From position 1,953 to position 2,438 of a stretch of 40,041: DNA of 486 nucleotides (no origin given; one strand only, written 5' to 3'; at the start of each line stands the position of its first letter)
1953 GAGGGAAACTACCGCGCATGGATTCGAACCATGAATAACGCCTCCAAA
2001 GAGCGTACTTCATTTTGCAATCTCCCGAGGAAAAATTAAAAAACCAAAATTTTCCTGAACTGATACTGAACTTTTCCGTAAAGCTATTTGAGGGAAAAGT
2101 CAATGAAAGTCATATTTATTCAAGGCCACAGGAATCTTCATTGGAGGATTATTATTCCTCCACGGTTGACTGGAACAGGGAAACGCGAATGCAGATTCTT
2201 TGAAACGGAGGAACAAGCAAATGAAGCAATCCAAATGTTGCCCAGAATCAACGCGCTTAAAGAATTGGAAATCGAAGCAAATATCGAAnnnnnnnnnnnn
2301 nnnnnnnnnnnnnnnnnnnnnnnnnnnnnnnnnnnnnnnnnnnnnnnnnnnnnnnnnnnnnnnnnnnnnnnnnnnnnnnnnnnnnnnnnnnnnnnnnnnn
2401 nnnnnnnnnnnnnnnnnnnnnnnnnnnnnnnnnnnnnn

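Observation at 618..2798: The HNH endonuclease carries the same N-terminal DNA-binding module as the integrase, and the two genes flank attP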

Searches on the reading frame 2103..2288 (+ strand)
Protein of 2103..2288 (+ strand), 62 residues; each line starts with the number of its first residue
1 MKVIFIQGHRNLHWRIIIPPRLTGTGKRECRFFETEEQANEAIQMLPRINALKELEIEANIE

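Call 45: predict_structure(alignment_id=A3)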
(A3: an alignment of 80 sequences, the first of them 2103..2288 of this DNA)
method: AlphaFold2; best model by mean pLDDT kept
length: 62 residues; sequences in the alignment: 80
mean_pLDDT: 76.0   pTM: 0.52
mean pLDDT of the five models: 76.0, 74.1, 74.0, 73.5, 72.0
residues with pLDDT >= 90: 1; 70-90: 46; 50-70: 8; < 50: 7
segments of 3 or more residues with pLDDT < 50: 55-61
pLDDT, mean of each block of 10 residues (from residue 1): 81 85 82 89 76 49 50
secondary structure, 60 per line:
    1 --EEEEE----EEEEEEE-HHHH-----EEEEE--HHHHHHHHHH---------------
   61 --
elements in order: E3-7 E12-18 H20-23 E29-33 H36-45

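Call 49: fold_search(model_id=the predicted structure, library=pdb)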
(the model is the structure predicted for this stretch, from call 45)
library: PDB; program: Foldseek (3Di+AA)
matches with E <= 10: 52; with E <= 0.001: 0
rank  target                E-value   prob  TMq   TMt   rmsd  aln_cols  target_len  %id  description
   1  6lsr_O                2.2e+00  0.14  0.32  0.30   4.7        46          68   15  Cryo-EM structure of a pre-60S ribosomal subunit - state B (released 2020-08-26)
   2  1meh                  2.5e+00  0.12  0.33  0.08   6.2        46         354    4  Inosine Monophosphate Dehydrogenase (IMPDH) From Tritrichomonas Foetus with IMP and MOA bound (released 2003-08-12)
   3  9f91_I                3.4e+00  0.15  0.36  0.32   6.5        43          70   19  Crystal structure of a designed Respiratory Syncytial Virus immunogen in complex with RSV90 fab (released 2025-05-21)
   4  8bf9_k                3.4e+00  0.08  0.29  0.28   5.4        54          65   15  Molecular view of ER membrane remodeling by the Sec61/TRAP translocon. (released 2023-11-01)
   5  3vyx_A                4.2e+00  0.10  0.33  0.23   5.1        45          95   13  Structural insights into RISC assembly facilitated by dsRNA binding domains of human RNA helicase (DHX9) (released 2013-02-13)
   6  7ouf_B                4.5e+00  0.16  0.41  0.11   3.7        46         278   13  Structure of the STLV intasome:B56 complex bound to the strand-transfer inhibitor XZ450 (released 2021-08-18)
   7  1me8                  4.8e+00  0.08  0.34  0.08   6.4        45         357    7  Inosine Monophosphate Dehydrogenase (IMPDH) From Tritrichomonas Foetus with RVP bound (released 2003-01-14)
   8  7ouf_A                5.1e+00  0.16  0.45  0.13   3.3        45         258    9  Structure of the STLV intasome:B56 complex bound to the strand-transfer inhibitor XZ450 (released 2021-08-18)
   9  7pel_A                5.1e+00  0.15  0.42  0.13   3.5        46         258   11  CryoEM structure of simian T-cell lymphotropic virus intasome in complex with PP2A regulatory subunit B56 gamma (released 2021-08-25)
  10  1lrt_D                5.1e+00  0.06  0.31  0.08   6.1        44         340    7  CRYSTAL STRUCTURE OF TERNARY COMPLEX OF TRITRICHOMONAS FOETUS INOSINE-5'-MONOPHOSPHATE DEHYDROGENASE: STRUCTURAL CHARA (released 2003-07-07)
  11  6cqo_A                5.1e+00  0.04  0.26  0.20   6.6        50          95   18  Crystal Structure of mitochondrial single-stranded DNA binding proteins from S. cerevisiae (SeMet Labeled), Rim1 (Form (released 2018-05-30)
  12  6p5i_Ak               5.4e+00  0.08  0.31  0.28   4.9        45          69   16  Structure of a mammalian 80S ribosome in complex with the Israeli Acute Paralysis Virus IRES (Class 1) (released 2019-09-18)
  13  3gxe_B                5.4e+00  0.07  0.29  0.22   3.8        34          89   15  Complex of a Low Affinity Collagen Site with the Fibronectin 8-9FnI Domain Pair (released 2010-04-07)
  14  3k44_B                5.8e+00  0.15  0.42  0.21   3.9        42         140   12  Crystal Structure of Drosophila melanogaster Pur-alpha (released 2009-10-27)
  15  3a2f_A                5.8e+00  0.15  0.37  0.04   2.3        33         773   18  Crystal Structure of Pyrococcus furiosus DNA polymerase/PCNA monomer mutant complex (released 2009-11-03)
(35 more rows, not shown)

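Call 50: search_protein_families(library=pfam, alignment_id=A3, max_evalue=1)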
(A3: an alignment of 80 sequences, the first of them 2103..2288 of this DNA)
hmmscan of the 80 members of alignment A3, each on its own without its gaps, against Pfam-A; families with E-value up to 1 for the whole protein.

A. member 1, window:2103-2288:+ (62 aa): 0 families

B. families by the number of members that match (of 80 scanned): 29 families (the first 25 are shown)
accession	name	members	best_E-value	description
PF14657.12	Arm-DNA-bind_4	10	0.00039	Arm DNA-binding domain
PF09954.14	DUF2188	7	0.0079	Uncharacterized protein conserved in bacteria (DUF2188)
PF12518.13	DUF3721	6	0.12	Protein of unknown function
PF21820.2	DUF6886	5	0.0062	Family of unknown function (DUF6886)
PF05036.18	SPOR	3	0.098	SPOR domain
PF00847.26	AP2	2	0.0014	AP2 domain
PF20216.3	DUF6576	1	0.017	Family of unknown function (DUF6576)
PF04748.18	Polysacc_deac_2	1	0.018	Divergent polysaccharide deacetylase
PF16554.10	OAM_dimer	1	0.022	Dimerisation domain of d-ornithine 4,5-aminomutase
PF20300.4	prok_STING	1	0.023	Prokaryotic STING domain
PF18442.6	G2BR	1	0.024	E3 gp78 Ube2g2-binding region (G2BR)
PF22041.1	GST_C_7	1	0.042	Glutathione S-transferase, C-terminal domain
PF10623.15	PilI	1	0.048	Plasmid conjugative transfer protein PilI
PF17008.10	DUF5088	1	0.063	Domain of unknown function (DUF5088)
PF23904.1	DUF7246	1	0.069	Domain of unknown function (DUF7246)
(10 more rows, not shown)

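Call 51: search_solved_structures(query=A3, max_evalue=10, show_alignments=4)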
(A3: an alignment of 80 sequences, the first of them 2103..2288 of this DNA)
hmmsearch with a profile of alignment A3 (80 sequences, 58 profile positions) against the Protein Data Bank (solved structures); distinct sequences matched with E-value up to 10: 9.
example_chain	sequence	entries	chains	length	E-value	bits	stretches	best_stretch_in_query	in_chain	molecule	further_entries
8pjv_A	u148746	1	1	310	0.00092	22.1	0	5-18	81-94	SAKe6DR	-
8pjt_A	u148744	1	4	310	0.00092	22.1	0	5-18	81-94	SAKe6DEref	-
2k3i_A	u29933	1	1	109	0.2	14.7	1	28-47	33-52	Uncharacterized protein yiiS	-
6yqy_A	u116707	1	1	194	0.37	13.8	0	33-51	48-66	de novo designed TIM barrel sTIM11noCys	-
5bvl_A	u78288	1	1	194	0.38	13.7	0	33-51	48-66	designed TIM barrel sTIM11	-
8odz_C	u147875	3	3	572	0.62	13.1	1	12-33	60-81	Interleukin-12 receptor subunit beta-1,Death-associated protein kinase 1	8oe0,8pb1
7a8s_A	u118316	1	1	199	0.69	12.9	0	33-51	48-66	sTIM11_h3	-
8cr5_B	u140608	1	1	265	0.83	12.7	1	12-33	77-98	Interleukin-12 receptor subunit beta-1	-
6u9e_A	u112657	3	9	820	1.1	12.3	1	13-52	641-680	PdpA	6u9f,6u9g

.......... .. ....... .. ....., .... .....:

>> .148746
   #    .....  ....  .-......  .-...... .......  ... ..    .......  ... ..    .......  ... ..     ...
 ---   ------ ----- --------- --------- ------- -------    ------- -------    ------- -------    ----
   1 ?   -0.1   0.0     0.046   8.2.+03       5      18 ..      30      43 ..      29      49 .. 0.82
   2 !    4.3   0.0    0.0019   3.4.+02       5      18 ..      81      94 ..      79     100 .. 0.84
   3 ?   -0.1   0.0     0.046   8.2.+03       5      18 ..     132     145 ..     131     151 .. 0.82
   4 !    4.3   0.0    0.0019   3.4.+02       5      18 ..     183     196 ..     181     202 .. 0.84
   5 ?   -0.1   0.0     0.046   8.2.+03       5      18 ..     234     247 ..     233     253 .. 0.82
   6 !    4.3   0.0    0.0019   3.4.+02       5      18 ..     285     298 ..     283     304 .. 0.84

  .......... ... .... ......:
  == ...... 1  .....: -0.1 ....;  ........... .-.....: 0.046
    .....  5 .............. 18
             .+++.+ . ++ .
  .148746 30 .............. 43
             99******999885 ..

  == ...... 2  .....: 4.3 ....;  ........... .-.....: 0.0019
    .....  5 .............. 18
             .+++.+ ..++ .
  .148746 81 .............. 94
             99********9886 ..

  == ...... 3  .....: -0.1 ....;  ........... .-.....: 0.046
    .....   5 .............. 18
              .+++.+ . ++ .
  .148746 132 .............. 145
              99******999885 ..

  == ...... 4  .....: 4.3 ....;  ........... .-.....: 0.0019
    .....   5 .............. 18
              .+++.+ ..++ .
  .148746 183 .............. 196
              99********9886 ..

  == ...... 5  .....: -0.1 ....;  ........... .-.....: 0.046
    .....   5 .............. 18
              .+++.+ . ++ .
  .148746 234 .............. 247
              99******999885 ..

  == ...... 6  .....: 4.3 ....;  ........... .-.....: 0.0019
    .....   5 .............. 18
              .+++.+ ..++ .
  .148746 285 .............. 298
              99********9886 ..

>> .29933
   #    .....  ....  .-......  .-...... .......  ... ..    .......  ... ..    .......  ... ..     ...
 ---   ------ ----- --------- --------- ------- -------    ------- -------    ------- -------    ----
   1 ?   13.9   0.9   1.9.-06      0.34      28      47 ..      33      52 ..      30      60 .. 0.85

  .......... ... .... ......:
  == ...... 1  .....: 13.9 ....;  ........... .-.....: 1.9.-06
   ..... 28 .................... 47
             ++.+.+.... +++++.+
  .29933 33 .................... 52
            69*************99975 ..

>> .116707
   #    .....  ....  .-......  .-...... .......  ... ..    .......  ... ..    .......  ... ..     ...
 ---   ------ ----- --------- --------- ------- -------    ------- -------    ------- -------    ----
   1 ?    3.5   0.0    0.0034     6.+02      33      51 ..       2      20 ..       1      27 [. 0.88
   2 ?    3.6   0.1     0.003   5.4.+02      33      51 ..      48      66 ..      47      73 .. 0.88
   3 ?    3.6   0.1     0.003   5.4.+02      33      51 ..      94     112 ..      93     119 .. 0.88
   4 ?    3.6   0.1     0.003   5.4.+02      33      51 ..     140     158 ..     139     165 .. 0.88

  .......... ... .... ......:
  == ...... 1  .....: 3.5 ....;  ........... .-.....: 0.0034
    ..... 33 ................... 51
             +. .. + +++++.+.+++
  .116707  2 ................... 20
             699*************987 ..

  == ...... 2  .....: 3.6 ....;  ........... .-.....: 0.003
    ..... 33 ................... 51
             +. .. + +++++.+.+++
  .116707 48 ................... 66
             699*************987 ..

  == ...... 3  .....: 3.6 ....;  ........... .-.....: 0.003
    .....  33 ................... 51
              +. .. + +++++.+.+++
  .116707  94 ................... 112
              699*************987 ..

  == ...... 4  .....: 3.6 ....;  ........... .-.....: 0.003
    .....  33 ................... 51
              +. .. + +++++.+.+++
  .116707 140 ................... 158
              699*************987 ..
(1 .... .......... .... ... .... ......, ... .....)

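Call 100: search_protein_representatives(alignment_id=A6)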
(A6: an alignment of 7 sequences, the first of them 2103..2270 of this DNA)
Query: 7 sequences, 55 profile positions. Proteins with E-value up to 0.001 (for the whole library): 145; up to 1e-10: 8; up to 1e-30: 0. The best 145 are listed.
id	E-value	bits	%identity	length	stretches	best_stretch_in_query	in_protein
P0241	1.8e-15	72.5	-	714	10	28-42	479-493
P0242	2.9e-15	71.9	-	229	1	1-55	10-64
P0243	5.2e-13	64.6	-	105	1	1-42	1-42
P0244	6.5e-13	64.3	-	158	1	1-41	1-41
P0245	3.3e-12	62.1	-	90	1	1-41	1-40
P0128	2.5e-11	59.2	-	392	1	1-42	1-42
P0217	4.2e-11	58.5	-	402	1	1-46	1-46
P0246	8.9e-11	57.5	-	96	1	1-43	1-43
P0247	1.7e-10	56.6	-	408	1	1-40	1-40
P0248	2.2e-10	56.2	-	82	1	1-43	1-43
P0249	2.7e-10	56.0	-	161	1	1-41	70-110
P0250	3.2e-10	55.7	-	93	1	1-43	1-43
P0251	3.6e-10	55.5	-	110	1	1-43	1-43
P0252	4.2e-10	55.3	-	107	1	9-49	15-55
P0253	4.9e-10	55.1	-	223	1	1-41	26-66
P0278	4.7e-08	48.8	-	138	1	2-39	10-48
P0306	4.0e-06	42.6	-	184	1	11-41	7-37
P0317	1.2e-05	41.1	-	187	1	11-42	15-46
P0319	1.5e-05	40.8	-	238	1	2-41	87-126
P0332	6.4e-05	38.7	-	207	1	11-43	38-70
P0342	1.3e-04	37.7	-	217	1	8-37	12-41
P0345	1.6e-04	37.4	-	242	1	11-44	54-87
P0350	1.8e-04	37.3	-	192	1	9-40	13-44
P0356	3.0e-04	36.6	-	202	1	5-44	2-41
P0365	4.2e-04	36.1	-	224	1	10-44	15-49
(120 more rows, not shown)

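Call 102: search_protein_families(library=pfam, proteins=[P0253, P0306, P0317, P0319, P0332, P0342, P0345, P0350, P0356, P0365], max_evalue=0.01)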
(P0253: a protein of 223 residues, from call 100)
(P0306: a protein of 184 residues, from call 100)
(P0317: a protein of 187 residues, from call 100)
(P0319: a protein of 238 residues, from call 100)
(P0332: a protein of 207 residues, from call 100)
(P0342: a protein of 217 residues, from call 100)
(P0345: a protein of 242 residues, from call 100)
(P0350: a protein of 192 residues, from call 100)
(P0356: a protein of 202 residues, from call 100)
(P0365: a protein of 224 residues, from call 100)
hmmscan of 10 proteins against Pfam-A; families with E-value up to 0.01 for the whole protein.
P0253 (223 aa): 0 families

P0306 (184 aa): 0 families

P0317 (187 aa): 0 families

P0319 (238 aa): 1 family
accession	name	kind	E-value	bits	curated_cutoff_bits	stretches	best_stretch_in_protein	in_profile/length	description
PF01068.26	DNA_ligase_A_M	-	1.3e-08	35.2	26.2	1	144-200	108-164/204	ATP dependent DNA ligase domain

P0332 (207 aa): 0 families

P0342 (217 aa): 0 families

P0345 (242 aa): 0 families

P0350 (192 aa): 0 families

P0356 (202 aa): 0 families

P0365 (224 aa): 1 family
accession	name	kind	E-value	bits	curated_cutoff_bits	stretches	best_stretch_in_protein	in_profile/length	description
PF05903.20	Peptidase_C97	-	0.0003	21.1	29.2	0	112-161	88-137/151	PPPDE putative peptidase domain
